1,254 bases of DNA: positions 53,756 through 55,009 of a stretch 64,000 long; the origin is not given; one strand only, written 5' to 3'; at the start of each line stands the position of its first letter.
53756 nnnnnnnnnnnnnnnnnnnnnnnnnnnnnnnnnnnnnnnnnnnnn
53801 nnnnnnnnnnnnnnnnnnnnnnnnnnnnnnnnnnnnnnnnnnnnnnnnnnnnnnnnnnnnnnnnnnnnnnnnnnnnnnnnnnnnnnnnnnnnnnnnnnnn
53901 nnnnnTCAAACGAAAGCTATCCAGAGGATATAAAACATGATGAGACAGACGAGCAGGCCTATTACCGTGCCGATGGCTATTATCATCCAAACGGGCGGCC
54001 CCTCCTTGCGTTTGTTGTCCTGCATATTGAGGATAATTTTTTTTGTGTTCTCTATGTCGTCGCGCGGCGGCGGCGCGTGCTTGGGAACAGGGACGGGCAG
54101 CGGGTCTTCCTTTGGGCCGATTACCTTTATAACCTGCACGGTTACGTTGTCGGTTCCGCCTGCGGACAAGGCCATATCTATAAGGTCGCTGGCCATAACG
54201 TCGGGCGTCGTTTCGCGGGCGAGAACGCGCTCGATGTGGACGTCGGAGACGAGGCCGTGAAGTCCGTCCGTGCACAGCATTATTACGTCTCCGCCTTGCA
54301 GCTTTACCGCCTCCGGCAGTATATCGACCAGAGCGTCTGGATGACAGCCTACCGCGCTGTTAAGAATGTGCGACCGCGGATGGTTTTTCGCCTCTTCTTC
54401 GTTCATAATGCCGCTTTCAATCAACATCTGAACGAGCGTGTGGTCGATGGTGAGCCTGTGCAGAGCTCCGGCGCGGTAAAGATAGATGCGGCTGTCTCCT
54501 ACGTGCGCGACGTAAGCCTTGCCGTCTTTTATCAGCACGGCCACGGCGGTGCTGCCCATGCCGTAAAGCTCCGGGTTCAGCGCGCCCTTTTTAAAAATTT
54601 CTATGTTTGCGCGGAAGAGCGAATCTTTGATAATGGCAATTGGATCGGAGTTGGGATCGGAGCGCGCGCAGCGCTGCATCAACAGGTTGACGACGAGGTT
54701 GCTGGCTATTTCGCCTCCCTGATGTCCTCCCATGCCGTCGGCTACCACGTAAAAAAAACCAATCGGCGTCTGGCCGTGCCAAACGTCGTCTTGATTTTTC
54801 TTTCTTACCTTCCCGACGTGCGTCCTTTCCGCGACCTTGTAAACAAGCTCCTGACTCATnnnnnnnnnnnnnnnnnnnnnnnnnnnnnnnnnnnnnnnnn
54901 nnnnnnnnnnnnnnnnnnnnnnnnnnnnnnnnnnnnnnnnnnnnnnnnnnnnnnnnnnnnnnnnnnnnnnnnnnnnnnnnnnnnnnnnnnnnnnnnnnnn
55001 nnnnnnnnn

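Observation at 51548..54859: PP2C phosphatase / predicted prenyltransferase-barrel / radical SAM operon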

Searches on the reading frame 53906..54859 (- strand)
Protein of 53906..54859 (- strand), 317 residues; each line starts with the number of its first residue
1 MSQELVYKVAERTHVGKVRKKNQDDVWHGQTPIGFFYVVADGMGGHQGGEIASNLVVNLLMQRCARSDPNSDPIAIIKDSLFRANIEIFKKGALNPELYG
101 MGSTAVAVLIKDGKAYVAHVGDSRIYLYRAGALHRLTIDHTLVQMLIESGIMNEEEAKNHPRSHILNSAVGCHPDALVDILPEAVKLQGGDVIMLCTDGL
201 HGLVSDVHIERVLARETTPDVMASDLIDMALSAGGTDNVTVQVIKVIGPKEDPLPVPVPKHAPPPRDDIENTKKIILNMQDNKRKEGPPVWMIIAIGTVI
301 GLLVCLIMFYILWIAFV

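Call 3: search_protein_families(library=pfam, proteins=[window:53906-54859:-], max_evalue=1)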
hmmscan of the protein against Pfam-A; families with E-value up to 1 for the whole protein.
window:53906-54859:- (317 aa): 3 families
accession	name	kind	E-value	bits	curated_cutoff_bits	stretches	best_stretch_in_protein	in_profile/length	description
PF00481.26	PP2C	-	3.5e-15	56.8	20.3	1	35-141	35-141/255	Protein phosphatase 2C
PF13672.11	PP2C_2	-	9.4e-15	55.1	24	1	19-203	9-178/209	Protein phosphatase 2C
PF07228.17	SpoIIE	-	0.0014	19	25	1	170-245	105-190/192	Stage II sporulation protein E (SpoIIE)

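Call 4: search_protein_families(library=ncbifam, proteins=[window:53906-54859:-], max_evalue=1)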
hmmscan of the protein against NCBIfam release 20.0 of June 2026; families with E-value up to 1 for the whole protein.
window:53906-54859:- (317 aa): 3 families
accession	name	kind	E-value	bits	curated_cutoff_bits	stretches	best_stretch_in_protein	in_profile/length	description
NF033484.1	Stp1_PP2C_phos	equivalog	3.8e-70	236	230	1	13-244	2-231/232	Stp1/IreP family PP2C-type Ser/Thr phosphatase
NF011149.0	PRK14559.1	equivalog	2.7e-33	115.6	374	1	36-246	413-631/642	serine/threonine phosphatase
TIGR02865.1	spore_II_E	equivalog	0.1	10.6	490.8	0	178-246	685-763/764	stage II sporulation protein E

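Call 14: search_protein_families(library=padloc, proteins=[window:53906-54859:-], max_evalue=1)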
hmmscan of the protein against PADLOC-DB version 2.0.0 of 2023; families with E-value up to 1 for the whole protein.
window:53906-54859:- (317 aa): 1 family
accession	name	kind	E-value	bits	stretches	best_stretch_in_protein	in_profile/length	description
PDLC04518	PDC-M21C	-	6.3e-10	36.7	1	8-202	4-188/243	-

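Call 31: find_related_loci(query=A4, collection=genome_contigs, flank=10000)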
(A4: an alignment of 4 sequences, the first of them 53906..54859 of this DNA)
Query A4 (317 aa) in genome_contigs; peptide patterns used: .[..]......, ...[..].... (x = any residue, [..] = any of these).
16 stretches matched a pattern, but none encodes a relative of the query by tblastn (E <= 1e-3).

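Call 32: find_related_loci(query=A4, collection=metagenome_contigs, flank=6000)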
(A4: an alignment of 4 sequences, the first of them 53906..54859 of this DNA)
Query A4 (317 aa) in metagenome_contigs; peptide patterns used: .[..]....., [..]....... (x = any residue, [..] = any of these).
131 stretches matched a pattern; 3 encode a relative of the query (tblastn E <= 1e-3); 3 distinct loci.
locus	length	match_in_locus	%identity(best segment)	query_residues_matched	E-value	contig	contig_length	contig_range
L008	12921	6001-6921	66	3-310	8e-136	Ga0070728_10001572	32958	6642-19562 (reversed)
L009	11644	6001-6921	66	3-310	9e-135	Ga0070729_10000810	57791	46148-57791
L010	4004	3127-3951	69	3-277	9e-133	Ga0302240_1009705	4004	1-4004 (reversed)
